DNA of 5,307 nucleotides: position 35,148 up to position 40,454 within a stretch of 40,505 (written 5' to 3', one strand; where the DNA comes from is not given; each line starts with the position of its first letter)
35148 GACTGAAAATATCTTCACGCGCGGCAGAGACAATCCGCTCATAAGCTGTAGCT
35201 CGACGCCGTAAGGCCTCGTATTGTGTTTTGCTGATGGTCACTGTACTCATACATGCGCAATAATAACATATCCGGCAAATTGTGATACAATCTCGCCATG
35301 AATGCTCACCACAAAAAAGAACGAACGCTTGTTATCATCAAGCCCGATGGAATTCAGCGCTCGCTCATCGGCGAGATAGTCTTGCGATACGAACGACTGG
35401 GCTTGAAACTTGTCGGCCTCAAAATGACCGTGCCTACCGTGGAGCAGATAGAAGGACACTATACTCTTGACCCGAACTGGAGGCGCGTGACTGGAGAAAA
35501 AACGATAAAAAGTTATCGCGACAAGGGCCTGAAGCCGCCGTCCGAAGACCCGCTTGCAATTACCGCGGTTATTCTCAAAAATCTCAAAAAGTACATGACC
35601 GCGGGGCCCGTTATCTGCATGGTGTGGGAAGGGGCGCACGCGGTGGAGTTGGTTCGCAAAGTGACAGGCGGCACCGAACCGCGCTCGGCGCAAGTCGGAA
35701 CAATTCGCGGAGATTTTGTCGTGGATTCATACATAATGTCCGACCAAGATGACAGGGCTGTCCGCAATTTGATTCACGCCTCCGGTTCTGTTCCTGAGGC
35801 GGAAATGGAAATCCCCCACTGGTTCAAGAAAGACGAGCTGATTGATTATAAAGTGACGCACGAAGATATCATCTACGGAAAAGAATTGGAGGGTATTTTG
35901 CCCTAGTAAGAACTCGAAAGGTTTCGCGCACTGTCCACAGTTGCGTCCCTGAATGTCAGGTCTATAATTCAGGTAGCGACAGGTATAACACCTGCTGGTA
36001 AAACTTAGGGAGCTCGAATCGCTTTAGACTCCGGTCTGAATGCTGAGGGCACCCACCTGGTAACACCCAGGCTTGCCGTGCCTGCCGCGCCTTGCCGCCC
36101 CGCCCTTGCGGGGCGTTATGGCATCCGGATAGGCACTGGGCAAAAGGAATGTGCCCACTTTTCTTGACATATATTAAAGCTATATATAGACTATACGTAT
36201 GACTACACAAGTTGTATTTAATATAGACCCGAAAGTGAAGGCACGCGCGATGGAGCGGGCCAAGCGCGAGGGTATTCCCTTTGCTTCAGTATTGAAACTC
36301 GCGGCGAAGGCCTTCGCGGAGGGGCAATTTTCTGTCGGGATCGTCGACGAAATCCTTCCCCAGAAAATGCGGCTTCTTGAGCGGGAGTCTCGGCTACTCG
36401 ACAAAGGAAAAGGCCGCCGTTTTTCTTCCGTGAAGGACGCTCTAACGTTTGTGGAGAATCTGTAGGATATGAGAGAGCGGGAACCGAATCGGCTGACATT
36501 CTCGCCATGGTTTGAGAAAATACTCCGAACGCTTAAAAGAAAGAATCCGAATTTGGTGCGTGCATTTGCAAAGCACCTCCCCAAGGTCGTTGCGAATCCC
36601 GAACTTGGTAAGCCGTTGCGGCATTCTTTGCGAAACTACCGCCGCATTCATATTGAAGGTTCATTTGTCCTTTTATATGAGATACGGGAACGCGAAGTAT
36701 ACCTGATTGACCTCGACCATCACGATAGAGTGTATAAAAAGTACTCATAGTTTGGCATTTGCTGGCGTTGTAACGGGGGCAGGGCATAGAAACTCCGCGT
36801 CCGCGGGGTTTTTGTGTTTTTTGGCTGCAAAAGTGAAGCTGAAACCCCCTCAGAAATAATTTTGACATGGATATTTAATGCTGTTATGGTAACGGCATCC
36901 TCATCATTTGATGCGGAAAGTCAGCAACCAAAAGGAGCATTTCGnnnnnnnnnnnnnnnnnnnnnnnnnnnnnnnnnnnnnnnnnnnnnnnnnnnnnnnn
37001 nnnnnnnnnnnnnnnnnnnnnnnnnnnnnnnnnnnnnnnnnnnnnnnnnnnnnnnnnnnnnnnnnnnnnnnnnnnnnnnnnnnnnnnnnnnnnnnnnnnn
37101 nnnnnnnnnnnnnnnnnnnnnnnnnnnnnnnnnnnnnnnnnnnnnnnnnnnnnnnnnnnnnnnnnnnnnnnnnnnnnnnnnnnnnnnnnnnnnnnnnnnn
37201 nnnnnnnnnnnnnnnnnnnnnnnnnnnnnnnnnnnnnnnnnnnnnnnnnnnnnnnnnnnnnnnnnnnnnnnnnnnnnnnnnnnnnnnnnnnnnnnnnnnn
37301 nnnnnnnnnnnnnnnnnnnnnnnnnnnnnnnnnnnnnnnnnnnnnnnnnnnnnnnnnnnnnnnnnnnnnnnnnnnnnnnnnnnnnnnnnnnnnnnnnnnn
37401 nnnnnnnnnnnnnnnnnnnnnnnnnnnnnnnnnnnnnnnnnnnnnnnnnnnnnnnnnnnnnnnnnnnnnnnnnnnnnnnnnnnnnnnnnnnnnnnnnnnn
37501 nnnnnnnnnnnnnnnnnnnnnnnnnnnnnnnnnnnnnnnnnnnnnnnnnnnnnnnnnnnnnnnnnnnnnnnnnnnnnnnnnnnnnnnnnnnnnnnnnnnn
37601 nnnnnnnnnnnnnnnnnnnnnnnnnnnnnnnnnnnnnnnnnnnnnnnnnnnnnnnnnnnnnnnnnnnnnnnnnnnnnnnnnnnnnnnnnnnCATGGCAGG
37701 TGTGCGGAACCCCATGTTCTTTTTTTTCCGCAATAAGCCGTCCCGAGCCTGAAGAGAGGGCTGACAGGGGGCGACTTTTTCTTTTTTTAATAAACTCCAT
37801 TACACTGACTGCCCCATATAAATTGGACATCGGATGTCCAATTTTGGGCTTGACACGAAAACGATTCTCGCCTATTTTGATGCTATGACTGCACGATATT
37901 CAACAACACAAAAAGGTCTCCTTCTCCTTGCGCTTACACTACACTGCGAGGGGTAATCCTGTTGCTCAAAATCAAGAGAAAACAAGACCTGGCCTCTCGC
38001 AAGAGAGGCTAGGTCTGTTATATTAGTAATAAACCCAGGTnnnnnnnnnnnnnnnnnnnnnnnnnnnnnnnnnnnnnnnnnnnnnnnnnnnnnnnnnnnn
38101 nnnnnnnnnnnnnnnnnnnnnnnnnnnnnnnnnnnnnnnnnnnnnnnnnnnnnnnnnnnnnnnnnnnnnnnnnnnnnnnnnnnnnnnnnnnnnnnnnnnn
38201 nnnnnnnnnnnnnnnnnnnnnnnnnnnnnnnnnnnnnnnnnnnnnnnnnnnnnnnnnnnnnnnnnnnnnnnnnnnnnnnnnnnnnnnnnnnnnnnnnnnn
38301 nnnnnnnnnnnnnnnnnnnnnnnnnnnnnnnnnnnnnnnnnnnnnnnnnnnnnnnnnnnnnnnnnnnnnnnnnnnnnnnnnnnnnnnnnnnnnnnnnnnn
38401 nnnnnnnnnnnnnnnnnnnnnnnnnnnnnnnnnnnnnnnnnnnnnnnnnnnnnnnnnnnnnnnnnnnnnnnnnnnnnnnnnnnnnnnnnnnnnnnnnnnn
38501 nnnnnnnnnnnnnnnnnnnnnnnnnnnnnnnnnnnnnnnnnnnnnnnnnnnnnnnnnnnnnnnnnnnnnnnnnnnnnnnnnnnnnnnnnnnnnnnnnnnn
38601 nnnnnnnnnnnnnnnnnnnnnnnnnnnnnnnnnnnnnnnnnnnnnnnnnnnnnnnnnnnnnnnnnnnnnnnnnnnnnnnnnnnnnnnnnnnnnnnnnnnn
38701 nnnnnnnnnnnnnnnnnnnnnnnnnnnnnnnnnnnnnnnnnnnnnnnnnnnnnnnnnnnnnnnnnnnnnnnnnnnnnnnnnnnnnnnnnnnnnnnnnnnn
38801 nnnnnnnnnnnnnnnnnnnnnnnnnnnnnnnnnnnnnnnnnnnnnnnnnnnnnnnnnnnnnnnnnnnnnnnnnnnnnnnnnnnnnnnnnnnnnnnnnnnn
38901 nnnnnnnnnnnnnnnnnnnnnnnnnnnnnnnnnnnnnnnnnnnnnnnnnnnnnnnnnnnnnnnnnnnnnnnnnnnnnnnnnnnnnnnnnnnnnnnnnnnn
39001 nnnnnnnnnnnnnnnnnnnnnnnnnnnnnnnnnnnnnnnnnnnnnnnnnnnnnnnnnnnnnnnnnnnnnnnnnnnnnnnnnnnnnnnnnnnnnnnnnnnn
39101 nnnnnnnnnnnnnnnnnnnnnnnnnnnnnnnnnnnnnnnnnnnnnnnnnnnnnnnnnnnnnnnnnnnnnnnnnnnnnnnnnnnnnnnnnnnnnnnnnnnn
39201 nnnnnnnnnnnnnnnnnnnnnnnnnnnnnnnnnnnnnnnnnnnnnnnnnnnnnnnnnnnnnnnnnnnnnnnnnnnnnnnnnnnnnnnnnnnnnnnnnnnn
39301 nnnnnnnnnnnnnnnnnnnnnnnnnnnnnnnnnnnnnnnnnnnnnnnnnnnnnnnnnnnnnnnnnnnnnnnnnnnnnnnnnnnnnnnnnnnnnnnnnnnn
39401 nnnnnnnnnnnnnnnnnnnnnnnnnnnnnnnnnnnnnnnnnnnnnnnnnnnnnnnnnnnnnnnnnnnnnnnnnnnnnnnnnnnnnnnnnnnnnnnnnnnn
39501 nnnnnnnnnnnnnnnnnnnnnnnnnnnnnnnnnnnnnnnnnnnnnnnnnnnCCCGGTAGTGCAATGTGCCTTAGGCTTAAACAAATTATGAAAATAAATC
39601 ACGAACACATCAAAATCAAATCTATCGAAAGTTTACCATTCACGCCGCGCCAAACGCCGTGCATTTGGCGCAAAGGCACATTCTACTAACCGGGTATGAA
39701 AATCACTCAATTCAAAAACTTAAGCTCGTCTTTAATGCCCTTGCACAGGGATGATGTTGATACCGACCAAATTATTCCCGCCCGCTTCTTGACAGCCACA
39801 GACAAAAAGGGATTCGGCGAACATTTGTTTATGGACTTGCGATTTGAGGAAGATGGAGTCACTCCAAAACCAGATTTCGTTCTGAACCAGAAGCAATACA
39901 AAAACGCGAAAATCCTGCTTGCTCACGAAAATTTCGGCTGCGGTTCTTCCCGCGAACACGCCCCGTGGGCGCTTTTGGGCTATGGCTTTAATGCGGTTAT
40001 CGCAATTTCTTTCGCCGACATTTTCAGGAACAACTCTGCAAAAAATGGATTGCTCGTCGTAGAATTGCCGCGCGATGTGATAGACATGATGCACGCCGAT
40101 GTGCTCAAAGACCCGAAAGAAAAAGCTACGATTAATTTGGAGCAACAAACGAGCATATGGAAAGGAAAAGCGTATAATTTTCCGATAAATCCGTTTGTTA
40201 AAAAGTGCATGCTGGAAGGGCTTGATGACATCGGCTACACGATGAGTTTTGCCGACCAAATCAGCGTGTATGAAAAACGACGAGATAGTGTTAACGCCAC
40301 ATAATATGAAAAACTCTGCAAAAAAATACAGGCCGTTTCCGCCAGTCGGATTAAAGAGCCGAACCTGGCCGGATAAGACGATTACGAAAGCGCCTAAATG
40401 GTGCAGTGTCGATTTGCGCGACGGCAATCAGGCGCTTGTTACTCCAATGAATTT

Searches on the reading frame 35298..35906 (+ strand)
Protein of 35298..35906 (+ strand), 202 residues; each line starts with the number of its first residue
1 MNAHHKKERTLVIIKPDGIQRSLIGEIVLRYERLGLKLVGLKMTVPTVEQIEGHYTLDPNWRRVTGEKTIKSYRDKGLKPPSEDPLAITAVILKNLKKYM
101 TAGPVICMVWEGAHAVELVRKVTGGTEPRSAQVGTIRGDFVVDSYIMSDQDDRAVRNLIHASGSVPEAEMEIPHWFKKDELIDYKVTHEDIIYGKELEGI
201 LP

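Call 45: search_protein_families(library=pfam, proteins=[window:35298-35906:+], max_evalue=0.001)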
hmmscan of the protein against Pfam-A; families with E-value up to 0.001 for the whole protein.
window:35298-35906:+ (202 aa): 1 family
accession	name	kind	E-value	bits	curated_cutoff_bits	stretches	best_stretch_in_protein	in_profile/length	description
PF00334.24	NDK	-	2.1e-36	125.2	27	2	94-180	58-134/135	Nucleoside diphosphate kinase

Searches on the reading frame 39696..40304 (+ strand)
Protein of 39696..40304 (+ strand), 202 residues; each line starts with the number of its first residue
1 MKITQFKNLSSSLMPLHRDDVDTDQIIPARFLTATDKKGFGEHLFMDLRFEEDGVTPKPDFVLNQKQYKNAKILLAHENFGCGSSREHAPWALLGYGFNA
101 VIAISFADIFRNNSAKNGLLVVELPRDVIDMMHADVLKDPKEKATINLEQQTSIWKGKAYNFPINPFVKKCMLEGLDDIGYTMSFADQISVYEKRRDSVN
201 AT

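Call 73: search_protein_families(library=pfam, proteins=[window:39696-40304:+], max_evalue=0.1)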
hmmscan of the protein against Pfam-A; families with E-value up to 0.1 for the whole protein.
window:39696-40304:+ (202 aa): 1 family
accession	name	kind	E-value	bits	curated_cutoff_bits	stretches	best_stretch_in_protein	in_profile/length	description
PF00694.25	Aconitase_C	-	3.5e-34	118.4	22.8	1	6-126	4-130/131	Aconitase C-terminal domain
